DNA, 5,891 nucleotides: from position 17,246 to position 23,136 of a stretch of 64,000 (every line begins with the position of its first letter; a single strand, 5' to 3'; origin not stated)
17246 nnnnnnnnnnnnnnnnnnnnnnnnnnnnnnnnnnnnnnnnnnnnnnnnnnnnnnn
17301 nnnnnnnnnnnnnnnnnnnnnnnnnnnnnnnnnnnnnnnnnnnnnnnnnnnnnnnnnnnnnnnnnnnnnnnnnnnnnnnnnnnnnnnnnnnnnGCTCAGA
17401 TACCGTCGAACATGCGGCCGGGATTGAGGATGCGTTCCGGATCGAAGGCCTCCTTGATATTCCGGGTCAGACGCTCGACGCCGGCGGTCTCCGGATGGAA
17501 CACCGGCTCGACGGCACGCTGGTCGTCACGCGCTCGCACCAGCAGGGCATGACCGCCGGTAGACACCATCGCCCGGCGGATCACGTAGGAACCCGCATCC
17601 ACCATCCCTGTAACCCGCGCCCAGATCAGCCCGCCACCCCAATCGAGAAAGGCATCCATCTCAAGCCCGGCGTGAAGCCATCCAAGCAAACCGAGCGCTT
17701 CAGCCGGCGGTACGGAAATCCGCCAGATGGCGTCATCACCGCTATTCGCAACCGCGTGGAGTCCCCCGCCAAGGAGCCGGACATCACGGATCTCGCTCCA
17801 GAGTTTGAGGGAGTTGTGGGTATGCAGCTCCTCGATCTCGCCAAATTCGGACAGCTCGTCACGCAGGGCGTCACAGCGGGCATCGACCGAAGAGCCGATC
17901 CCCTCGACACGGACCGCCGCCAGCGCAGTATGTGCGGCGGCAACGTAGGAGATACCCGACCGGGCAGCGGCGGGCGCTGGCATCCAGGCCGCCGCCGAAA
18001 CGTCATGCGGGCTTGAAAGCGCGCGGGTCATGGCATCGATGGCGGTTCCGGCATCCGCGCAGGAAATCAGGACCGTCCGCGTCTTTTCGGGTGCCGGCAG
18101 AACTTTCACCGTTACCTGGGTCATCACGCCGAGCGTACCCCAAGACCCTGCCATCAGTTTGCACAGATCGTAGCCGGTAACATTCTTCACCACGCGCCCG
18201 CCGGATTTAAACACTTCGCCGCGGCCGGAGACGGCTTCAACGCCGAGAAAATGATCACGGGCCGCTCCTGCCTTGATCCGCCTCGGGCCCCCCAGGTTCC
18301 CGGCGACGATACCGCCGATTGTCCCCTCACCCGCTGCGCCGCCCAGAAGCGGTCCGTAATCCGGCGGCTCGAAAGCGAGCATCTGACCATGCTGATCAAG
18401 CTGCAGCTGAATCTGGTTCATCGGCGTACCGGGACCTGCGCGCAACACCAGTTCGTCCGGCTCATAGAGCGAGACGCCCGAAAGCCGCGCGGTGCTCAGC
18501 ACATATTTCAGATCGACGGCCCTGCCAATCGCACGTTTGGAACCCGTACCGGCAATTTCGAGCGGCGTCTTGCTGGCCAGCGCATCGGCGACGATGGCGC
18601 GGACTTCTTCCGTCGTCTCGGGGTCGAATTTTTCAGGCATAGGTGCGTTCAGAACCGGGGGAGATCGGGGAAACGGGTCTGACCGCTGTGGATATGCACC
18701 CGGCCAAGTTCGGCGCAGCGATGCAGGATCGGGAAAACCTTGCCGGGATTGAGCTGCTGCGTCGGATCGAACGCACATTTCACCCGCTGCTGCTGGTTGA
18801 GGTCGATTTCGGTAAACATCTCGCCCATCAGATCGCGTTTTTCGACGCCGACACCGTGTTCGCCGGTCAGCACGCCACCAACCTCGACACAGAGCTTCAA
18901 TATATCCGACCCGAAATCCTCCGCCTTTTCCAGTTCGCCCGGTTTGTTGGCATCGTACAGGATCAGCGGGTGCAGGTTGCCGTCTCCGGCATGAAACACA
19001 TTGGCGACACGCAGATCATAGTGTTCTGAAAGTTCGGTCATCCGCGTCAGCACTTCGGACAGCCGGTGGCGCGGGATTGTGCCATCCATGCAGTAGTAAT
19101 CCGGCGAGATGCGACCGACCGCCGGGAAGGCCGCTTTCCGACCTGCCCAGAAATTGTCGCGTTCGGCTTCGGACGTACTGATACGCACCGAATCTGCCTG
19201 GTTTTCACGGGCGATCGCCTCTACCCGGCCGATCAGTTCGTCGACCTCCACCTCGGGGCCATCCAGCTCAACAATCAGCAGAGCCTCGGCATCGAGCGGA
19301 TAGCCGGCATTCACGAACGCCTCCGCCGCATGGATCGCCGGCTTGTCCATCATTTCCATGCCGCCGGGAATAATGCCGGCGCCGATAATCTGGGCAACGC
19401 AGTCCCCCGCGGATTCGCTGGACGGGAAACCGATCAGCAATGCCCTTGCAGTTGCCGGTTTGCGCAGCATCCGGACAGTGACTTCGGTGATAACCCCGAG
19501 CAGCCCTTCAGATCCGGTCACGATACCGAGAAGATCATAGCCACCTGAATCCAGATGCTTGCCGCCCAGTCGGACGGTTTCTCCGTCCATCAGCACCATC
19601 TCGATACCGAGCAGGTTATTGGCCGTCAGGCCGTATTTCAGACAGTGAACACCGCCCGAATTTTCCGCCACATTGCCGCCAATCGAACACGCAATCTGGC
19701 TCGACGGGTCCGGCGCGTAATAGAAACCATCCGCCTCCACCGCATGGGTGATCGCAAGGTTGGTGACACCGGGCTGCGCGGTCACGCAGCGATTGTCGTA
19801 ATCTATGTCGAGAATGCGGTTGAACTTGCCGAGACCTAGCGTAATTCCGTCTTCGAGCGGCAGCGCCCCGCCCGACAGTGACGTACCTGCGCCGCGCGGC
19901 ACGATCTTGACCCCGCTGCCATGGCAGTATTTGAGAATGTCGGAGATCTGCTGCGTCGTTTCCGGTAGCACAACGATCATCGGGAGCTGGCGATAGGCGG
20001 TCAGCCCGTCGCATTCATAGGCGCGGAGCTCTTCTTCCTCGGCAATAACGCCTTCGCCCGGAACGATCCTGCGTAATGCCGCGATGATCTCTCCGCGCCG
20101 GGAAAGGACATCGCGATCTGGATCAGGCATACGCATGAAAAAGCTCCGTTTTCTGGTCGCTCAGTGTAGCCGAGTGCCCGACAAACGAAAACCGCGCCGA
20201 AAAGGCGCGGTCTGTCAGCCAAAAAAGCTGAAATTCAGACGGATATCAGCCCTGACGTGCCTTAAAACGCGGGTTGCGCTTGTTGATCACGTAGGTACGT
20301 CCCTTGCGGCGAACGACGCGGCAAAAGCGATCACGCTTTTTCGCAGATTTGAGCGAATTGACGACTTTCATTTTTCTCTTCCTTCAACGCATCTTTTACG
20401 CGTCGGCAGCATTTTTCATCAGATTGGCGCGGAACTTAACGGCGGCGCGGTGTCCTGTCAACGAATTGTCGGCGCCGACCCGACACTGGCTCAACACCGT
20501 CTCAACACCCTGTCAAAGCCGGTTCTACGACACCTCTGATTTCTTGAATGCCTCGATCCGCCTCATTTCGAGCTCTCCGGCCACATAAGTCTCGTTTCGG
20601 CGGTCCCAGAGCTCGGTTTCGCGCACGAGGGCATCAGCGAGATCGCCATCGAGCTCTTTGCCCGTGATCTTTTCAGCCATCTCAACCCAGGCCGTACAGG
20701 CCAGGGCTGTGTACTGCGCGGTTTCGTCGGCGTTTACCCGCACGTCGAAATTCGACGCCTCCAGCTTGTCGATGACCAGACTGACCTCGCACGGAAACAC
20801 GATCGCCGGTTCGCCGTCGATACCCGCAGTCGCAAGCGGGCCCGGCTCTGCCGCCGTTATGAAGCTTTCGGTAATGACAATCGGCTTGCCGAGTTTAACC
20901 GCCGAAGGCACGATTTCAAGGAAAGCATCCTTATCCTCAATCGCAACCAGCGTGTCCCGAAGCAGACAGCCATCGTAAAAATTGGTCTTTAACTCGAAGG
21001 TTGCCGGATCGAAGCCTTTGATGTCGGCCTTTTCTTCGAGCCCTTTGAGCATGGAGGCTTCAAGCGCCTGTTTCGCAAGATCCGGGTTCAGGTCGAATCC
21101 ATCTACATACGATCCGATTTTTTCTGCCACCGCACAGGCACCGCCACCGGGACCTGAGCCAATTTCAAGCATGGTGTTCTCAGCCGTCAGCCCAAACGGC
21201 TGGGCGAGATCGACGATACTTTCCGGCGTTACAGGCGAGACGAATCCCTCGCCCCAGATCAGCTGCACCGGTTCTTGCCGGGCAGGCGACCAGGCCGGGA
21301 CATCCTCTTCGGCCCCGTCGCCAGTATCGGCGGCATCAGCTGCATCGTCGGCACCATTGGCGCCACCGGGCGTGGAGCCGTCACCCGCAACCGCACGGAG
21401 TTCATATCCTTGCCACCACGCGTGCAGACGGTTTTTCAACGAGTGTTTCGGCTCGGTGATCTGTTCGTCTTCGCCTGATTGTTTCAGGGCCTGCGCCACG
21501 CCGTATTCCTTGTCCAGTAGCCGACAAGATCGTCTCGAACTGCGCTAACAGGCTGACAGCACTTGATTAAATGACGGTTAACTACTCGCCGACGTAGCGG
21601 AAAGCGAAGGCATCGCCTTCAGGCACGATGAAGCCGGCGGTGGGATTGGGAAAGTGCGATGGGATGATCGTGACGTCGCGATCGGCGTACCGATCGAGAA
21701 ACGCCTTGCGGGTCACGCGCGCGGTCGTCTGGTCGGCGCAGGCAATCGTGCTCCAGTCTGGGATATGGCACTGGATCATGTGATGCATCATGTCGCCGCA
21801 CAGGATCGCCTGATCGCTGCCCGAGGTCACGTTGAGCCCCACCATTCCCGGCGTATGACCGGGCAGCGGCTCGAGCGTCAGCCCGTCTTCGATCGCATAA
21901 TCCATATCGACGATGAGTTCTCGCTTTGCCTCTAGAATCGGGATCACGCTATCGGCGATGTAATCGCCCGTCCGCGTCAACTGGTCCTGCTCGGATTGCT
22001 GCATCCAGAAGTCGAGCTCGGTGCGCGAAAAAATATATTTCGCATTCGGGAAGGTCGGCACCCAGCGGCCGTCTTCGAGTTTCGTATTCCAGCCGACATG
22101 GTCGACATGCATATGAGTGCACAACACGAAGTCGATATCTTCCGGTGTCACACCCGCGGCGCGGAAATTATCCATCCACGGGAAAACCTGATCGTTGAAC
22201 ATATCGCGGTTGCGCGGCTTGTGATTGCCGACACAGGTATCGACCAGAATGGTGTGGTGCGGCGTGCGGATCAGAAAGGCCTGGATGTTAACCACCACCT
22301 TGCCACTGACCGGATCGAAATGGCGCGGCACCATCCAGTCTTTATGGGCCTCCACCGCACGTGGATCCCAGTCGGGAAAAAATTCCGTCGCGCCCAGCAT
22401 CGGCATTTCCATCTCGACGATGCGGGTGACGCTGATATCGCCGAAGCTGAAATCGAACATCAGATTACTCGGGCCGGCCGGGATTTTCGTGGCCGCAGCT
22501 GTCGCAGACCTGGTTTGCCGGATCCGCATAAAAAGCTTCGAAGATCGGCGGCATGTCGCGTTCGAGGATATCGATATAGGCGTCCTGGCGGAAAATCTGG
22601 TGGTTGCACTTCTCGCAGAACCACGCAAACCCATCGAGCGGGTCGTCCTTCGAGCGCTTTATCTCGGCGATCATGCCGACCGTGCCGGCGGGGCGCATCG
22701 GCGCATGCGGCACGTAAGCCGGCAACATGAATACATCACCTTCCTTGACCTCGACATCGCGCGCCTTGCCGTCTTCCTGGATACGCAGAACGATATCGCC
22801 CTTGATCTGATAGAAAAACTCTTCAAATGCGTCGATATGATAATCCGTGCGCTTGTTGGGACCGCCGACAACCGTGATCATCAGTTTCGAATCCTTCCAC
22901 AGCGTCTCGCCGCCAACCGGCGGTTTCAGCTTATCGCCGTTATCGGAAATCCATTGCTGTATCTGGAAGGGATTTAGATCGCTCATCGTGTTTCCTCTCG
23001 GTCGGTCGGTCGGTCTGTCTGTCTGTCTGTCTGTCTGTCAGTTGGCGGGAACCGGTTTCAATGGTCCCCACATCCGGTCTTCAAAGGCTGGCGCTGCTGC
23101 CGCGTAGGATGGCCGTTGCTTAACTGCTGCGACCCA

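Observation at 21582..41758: Candidate undescribed catabolic system: a twin-MarR island combining a diiron HDO, LLM monooxygenases, a PreA-like reductase and an ATP-dependent lactamase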

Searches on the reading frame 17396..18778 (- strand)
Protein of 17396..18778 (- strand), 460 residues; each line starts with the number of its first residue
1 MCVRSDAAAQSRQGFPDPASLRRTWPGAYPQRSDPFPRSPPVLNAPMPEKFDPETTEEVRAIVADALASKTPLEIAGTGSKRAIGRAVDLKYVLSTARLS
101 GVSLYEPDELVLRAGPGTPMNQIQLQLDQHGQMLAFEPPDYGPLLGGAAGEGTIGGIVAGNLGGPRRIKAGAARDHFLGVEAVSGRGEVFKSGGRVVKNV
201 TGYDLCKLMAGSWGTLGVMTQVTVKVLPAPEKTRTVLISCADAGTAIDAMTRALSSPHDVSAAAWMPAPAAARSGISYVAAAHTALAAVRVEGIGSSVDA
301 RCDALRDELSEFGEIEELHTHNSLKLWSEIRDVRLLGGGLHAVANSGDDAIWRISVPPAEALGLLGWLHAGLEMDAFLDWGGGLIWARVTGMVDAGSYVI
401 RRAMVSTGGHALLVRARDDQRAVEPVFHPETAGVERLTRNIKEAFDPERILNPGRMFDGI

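Call 23: search_protein_families(library=pfam, proteins=[window:17396-18778:-], max_evalue=0.0001)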
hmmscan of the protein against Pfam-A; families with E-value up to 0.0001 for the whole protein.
window:17396-18778:- (460 aa): 1 family
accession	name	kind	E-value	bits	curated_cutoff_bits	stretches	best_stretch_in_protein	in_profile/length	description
PF01565.28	FAD_binding_4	-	1.4e-23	83.6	26.4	1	53-191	7-137/139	FAD binding domain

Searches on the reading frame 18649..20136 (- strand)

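Call 5: search_protein_families(library=pfam, proteins=[window:18649-20136:-], max_evalue=0.001)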
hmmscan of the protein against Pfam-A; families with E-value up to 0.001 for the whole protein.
window:18649-20136:- (495 aa): 2 families
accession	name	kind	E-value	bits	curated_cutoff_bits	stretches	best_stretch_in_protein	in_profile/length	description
PF02913.24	FAD-oxidase_C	-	3.4e-67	227.2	21.2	1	227-467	2-248/248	FAD linked oxidases, C-terminal domain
PF01565.28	FAD_binding_4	-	5.8e-40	136.6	26.4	1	53-191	2-139/139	FAD binding domain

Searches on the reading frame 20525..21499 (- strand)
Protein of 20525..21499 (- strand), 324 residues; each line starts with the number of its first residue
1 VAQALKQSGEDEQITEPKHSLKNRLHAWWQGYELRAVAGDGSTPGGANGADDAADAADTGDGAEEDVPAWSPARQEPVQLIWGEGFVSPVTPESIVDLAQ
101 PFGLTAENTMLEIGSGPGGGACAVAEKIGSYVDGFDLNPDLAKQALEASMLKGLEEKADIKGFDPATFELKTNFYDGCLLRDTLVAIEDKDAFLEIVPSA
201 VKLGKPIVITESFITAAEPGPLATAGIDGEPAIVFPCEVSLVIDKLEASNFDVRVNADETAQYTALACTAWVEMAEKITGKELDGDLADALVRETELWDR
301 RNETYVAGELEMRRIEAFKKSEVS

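Call 5: search_protein_families(library=pfam, proteins=[window:20525-21499:-], max_evalue=0.001)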
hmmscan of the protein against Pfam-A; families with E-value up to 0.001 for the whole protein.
window:20525-21499:- (324 aa): 3 families
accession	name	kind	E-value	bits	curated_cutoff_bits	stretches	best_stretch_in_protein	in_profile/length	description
PF13847.12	Methyltransf_31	-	0.00017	21.7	27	1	106-211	3-111/145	Methyltransferase domain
PF13649.12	Methyltransf_25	-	0.00061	20.9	27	0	111-195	2-87/97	Methyltransferase domain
PF08241.18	Methyltransf_11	-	0.00073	20.6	21.2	0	111-195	1-81/95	Methyltransferase domain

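Call 29: search_protein_families(library=ncbifam, proteins=[window:20525-21499:-], max_evalue=0.00001)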
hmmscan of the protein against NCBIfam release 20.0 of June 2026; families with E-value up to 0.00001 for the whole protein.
window:20525-21499:- (324 aa): 0 families

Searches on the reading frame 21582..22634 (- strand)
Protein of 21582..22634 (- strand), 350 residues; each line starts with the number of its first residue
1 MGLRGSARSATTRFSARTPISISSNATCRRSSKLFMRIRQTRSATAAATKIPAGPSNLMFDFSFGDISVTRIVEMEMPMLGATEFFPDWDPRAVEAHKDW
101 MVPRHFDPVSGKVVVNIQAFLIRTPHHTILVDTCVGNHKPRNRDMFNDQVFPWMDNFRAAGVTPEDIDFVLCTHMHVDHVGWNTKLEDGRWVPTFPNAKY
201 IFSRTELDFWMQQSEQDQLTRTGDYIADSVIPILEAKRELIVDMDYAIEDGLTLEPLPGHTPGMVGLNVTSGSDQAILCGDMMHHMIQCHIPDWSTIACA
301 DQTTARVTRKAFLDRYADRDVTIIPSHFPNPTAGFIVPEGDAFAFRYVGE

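Call 3: search_protein_families(library=pfam, proteins=[window:21582-22634:-], max_evalue=0.001)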
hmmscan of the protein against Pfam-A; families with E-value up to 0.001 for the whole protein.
window:21582-22634:- (350 aa): 2 families
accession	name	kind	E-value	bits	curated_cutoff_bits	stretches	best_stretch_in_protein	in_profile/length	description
PF00753.33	Lactamase_B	-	3.2e-19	70.1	22.7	1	116-327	5-196/196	Metallo-beta-lactamase superfamily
PF12706.13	Lactamase_B_2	-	3.9e-06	27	27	1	127-283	1-144/200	Beta-lactamase superfamily domain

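Call 8: search_protein_families(library=ncbifam, proteins=[window:21582-22634:-], max_evalue=0.00001)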
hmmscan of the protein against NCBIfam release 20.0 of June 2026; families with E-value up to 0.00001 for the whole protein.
window:21582-22634:- (350 aa): 9 families
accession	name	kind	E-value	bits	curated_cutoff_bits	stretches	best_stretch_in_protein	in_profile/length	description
NF047979.1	lactonase_AidB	equivalog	1.6e-25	89.9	360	1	112-329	46-254/271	AidB family quorum-quenching N-acyl homoserine lactonase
NF047919.1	lactonase_YtnP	equivalog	1.1e-16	60.9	425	1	112-286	42-213/274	YtnP family quorum-quenching lactonase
NF045699.1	AHLLactAiiA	equivalog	1.3e-12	47.5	375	1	111-281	27-191/251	quorum-quenching N-acyl homoserine lactonase AiiA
NF000469.2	CAR_gen_B3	exception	6.7e-10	38.5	500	1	104-218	61-158/311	CAR family subclass B3 metallo-beta-lactamase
NF045700.1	AHLLactAttM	equivalog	3.7e-09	36.5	390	1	155-294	82-216/257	AttM family quorum-quenching N-acyl homoserine lactonase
NF047925.1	pyridox_lacton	equivalog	1.1e-07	31.9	325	1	155-278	77-203/268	4-pyridoxolactonase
NF033105.1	bla_subclass_B3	equivalog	3.3e-07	29.9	240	1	116-272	22-158/257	subclass B3 metallo-beta-lactamase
NF047976.1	lactonase_AhlS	equivalog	1.5e-06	27.5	475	1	117-280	43-212/276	AhlS family quorum-quenching N-acyl homoserine lactonase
NF000438.2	blaPOM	exception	8.5e-06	25.1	610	0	114-270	54-189/286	POM family subclass B3 metallo-beta-lactamase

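Call 80: search_solved_structures(query=window:21582-22472:-, max_evalue=1e-8)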
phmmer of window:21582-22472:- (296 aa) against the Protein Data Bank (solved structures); distinct sequences matched with E-value up to 1e-8: 9.
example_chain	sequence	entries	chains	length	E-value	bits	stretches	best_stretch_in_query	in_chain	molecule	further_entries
7y7u_A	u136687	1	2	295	4.1e-22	81.8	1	61-291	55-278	MBL fold metallo-hydrolase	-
4zo2_A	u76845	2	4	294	3.4e-20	75.5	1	62-289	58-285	Acylhomoserine lactonase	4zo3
4le6_A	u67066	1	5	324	7.1e-18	67.9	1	57-291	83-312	Organophosphorus hydrolase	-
4o98_A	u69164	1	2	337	1.1e-16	63.9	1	57-291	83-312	organophosphorus hydrolase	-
4xuk_A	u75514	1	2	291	1.5e-16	63.5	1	8-283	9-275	Putative hydrolase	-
8zu4_A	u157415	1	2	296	1.9e-16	63.2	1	62-291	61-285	Methyl parathion hydrolase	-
5hif_A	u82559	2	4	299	1.6e-15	60.1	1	61-291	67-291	reconstructed lactonase ancestor, Anc1-MPH | dihydrocoumarin hydrolase, AncDHCH1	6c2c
8zu5_A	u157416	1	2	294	4.2e-15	58.7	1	62-291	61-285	Methyl parathion hydrolase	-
1p9e_A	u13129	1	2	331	6.2e-15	58.2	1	62-291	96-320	Methyl Parathion Hydrolase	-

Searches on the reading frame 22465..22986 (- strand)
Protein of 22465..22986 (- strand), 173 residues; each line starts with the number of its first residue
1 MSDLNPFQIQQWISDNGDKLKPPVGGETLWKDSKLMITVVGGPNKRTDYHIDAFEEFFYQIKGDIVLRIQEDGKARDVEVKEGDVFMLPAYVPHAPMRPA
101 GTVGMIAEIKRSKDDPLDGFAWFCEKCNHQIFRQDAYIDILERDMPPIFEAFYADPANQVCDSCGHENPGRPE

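Call 3: search_protein_families(library=pfam, proteins=[window:22465-22986:-], max_evalue=0.001)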
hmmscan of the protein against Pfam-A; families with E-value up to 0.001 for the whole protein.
window:22465-22986:- (173 aa): 2 families
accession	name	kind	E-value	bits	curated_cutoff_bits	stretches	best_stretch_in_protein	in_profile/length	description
PF06052.18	3-HAO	-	3.1e-49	166.9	25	1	1-153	1-151/151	3-hydroxyanthranilic acid dioxygenase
PF07883.17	Cupin_2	-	2.4e-06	27.6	27.2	1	45-96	9-56/70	Cupin domain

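Call 8: search_protein_families(library=ncbifam, proteins=[window:22465-22986:-], max_evalue=0.00001)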
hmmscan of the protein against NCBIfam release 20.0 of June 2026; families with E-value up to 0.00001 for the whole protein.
window:22465-22986:- (173 aa): 2 families
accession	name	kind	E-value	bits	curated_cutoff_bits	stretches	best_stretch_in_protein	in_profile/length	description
NF009763.0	PRK13264.1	equivalog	2e-65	220.1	220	1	3-171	4-171/178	3-hydroxyanthranilate 3,4-dioxygenase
TIGR03037.1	anthran_nbaC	equivalog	1.9e-64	216.5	145.95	1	8-166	2-159/159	3-hydroxyanthranilate 3,4-dioxygenase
